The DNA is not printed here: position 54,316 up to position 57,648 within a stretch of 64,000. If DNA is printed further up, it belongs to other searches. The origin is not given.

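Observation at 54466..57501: PilB/GspE secretion ATPase with two complete tandem ATPase cores in one polypeptide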

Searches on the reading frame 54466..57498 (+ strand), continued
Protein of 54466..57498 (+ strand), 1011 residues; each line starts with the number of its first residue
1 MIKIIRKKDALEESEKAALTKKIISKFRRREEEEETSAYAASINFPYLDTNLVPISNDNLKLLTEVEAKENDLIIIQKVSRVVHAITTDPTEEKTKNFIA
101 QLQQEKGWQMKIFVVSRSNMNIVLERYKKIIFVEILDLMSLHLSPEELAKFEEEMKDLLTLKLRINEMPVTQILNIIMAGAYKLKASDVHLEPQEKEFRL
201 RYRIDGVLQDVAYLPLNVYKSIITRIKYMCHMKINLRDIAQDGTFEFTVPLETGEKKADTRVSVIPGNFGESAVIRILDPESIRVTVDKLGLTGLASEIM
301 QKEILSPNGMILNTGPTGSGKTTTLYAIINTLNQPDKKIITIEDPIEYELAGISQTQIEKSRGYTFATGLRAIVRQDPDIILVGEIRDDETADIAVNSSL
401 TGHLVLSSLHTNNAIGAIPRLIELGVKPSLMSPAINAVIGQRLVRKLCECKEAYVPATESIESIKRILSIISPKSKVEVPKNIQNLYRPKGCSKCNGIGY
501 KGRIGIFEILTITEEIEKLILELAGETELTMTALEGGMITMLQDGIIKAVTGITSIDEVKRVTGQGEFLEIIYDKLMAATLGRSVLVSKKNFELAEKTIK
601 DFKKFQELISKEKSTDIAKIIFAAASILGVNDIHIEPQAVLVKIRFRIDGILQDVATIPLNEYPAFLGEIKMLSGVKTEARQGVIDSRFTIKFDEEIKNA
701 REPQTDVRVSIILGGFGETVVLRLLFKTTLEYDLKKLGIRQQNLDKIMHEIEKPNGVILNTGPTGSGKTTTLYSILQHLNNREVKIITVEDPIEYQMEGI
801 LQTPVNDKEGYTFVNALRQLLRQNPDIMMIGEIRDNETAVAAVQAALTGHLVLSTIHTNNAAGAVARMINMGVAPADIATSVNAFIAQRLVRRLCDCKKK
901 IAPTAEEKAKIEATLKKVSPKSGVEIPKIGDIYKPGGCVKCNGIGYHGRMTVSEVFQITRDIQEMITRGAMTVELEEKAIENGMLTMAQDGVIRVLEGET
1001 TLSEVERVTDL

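Call 18: search_solved_structures(query=window:54466-57498:+, max_evalue=1e-30, show_alignments=1)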
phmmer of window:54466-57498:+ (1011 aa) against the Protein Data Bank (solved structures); distinct sequences matched with E-value up to 1e-30: 13.
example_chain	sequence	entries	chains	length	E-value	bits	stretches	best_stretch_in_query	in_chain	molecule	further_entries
5zfr_A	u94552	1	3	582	1.6e-104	354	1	99-563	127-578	Type IV pilus biogenesis ATPase PilB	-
6olj_C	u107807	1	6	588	7.7e-103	348.5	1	71-563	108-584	Type IV pilus biogenesis ATPase PilB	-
5tsg_B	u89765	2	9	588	1.8e-102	347.3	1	71-563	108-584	Type IV pilus biogenesis ATPase PilB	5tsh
3jc8_Ba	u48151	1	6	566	3.6e-98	333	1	22-559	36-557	Type IV-A pilus assembly ATPase PilB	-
4pht_A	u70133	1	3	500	5.4e-96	325.8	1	153-564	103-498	General secretory pathway protein E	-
4ksr_A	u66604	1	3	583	8.5e-94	318.5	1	165-567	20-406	Type II secretion system protein E, Hemolysin-coregulated protein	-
4kss_A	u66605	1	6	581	1.3e-93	317.9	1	165-565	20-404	Type II secretion system protein E, hemolysin-coregulated protein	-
1p9r_A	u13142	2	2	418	6.2e-93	315.7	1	163-562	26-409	General secretion pathway protein E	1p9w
6f8l_G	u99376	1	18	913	2.6e-86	293.8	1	148-562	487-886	Type IV pilus assembly protein PilF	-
5oiu_A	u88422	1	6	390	2.7e-86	293.7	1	165-560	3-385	Type IV pilus assembly protein PilF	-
6ejf_A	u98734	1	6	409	5.4e-86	292.7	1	177-562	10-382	Type IV pilus assembly protein PilF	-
5it5_F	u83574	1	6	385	6.4e-86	292.5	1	177-560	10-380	ATP binding motif-containing protein PilF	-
8dze_A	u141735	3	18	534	7.7e-31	110.2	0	168-565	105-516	BfpD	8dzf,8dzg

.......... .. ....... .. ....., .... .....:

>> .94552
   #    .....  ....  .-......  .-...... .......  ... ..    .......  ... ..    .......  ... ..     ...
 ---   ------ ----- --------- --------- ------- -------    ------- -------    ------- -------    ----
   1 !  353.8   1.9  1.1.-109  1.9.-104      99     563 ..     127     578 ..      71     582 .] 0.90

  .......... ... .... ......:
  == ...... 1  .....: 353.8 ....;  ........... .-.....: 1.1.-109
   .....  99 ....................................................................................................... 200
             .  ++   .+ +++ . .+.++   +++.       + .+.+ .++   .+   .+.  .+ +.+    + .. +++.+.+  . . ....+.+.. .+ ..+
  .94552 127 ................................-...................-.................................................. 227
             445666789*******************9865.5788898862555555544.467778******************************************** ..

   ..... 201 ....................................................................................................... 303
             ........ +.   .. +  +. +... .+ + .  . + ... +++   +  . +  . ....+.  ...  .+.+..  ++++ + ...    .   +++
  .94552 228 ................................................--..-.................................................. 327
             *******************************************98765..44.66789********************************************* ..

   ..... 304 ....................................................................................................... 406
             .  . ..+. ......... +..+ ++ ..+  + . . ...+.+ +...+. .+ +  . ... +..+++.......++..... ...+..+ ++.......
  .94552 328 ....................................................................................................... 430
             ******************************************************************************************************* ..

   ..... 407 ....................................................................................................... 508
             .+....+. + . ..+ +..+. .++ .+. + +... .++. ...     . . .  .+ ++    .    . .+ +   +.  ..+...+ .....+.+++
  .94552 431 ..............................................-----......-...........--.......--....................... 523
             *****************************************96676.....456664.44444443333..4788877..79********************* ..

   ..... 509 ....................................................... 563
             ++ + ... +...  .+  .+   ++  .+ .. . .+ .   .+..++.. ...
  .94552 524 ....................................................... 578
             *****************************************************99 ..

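Call 26: find_encoding_contigs(protein=P0004, flank=10000, max_places=3)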
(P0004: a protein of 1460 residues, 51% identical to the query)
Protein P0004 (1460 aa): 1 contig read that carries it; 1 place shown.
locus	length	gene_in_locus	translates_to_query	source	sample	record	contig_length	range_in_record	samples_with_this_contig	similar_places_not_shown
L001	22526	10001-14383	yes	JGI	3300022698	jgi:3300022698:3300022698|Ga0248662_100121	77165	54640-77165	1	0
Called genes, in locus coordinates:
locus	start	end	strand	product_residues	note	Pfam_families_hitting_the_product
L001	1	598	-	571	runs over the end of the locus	PF09972:DUF2207, PF20990:DUF2207_C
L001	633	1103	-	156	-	PF02681:DUF212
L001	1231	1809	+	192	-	PF04011:LemA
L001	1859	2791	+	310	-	PF01435:Peptidase_M48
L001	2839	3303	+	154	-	-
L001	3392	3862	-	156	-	-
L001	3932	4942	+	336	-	PF06068:TIP49 (faint), PF05496:RuvB_N, PF01078:Mg_chelatase (faint), PF13191:AAA_16 (faint), PF00004:AAA, PF07728:AAA_5, PF17864:AAA_lid_4, PF05491:WHD_RuvB, +1 more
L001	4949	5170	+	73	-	-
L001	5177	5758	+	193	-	PF03703:bPH_2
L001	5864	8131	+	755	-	PF00932:LTD, PF18911:PKD_4, PF00801:PKD, PF00932:LTD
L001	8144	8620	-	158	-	PF02367:TsaE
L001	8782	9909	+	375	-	PF01368:DHH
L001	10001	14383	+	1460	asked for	PF01935:DUF87 (faint), PF05157:MshEN (weak), PF03215:Rad17 (faint), PF14532:Sigma54_activ_2 (faint), PF16796:Microtub_bd (faint), PF00437:T2SSE, PF00004:AAA (faint), PF00437:T2SSE, +23 more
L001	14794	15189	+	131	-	PF09685:MamF_MmsF (weak)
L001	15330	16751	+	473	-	PF00224:PK, PF03328:HpcH_HpaI (weak), PF02887:PK_C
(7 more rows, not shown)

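Call 33: search_protein_representatives(protein=window:54466-57498:+)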
Query: 1011 residues. Proteins with E-value up to 0.001 (for the whole library): 55726; up to 1e-10: 34805; up to 1e-30: 14867. The best 150 are listed.
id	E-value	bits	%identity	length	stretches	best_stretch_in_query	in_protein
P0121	0.0e+00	1074.9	50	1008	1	1-1010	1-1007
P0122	0.0e+00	1074.5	52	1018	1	25-1009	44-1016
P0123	2.2e-267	906.3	46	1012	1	13-1008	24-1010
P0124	2.3e-241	820.1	61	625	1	123-747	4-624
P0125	8.1e-241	818.3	44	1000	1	21-1008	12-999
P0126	1.8e-232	790.8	42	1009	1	24-1009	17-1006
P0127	6.6e-230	782.2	43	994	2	24-638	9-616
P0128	3.1e-228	776.7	41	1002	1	18-1009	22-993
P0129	1.3e-227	774.6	43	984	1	32-1000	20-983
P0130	2.4e-221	753.9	42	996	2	26-589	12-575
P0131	2.5e-221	753.9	40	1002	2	24-625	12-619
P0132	3.6e-216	736.8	42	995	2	19-563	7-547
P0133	1.7e-211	721.4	39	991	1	24-1009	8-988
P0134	6.6e-196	669.7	38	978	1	32-998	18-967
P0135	1.3e-158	546.3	48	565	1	5-565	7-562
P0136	2.4e-152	525.6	38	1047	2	170-562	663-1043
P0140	2.6e-141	489.0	44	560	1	8-563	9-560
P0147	2.2e-135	469.5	46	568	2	705-1005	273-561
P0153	2.6e-132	459.3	45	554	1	20-564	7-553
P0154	4.5e-132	458.5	48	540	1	545-1010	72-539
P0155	5.4e-131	454.9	43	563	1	13-565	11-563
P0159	5.4e-129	448.3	42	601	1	2-579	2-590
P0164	7.1e-128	444.6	44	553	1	2-564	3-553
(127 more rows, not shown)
